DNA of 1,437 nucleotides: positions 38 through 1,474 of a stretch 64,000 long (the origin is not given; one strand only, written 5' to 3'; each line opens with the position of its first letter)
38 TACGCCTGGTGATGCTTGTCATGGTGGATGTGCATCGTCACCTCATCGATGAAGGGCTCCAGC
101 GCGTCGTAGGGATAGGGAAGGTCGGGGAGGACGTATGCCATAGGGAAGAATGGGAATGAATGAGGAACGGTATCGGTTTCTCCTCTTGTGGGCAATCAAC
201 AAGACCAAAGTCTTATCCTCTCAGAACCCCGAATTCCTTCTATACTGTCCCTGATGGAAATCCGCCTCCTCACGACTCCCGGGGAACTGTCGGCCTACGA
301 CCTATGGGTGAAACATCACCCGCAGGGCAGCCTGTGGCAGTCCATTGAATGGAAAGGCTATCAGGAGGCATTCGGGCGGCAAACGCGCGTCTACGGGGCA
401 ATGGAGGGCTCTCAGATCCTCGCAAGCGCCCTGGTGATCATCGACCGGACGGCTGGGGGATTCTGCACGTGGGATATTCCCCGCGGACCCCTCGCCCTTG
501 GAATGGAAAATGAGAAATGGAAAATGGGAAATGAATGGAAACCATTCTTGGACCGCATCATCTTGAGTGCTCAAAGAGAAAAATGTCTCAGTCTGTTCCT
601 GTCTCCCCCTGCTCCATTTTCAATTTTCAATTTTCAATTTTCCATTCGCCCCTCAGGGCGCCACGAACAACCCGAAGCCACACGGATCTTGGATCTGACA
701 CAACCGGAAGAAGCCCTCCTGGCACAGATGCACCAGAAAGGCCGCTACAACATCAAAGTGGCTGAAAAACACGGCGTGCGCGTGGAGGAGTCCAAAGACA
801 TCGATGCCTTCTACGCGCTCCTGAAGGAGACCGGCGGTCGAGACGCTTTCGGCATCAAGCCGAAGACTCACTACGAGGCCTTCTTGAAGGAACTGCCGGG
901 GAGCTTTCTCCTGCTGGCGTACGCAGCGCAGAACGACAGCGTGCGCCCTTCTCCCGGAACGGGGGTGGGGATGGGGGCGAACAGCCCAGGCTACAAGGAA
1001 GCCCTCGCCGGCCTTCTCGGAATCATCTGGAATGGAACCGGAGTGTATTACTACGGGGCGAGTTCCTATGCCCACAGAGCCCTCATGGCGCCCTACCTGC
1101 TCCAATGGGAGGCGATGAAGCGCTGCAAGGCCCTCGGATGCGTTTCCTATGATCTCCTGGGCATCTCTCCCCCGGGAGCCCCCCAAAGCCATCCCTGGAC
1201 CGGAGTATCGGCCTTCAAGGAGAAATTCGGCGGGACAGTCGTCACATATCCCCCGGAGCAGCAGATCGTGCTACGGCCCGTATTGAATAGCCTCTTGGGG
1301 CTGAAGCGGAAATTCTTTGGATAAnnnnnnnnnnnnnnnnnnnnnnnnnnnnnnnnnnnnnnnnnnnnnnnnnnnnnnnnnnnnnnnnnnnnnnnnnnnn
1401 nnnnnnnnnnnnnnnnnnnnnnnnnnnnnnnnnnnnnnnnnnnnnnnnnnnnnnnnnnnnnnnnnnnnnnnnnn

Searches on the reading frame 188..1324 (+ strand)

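Call 57: search_protein_families(library=pfam, proteins=[window:188-1324:+], max_evalue=0.001)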
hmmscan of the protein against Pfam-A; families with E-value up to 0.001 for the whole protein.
window:188-1324:+ (378 aa): 2 families
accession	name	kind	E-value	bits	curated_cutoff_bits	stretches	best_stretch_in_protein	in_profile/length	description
PF02388.22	FemAB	-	3.1e-40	138.7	24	3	271-365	306-396/406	FemAB family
PF13480.13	Acetyltransf_6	-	5.6e-10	40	22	1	271-325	82-136/143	Acetyltransferase (GNAT) domain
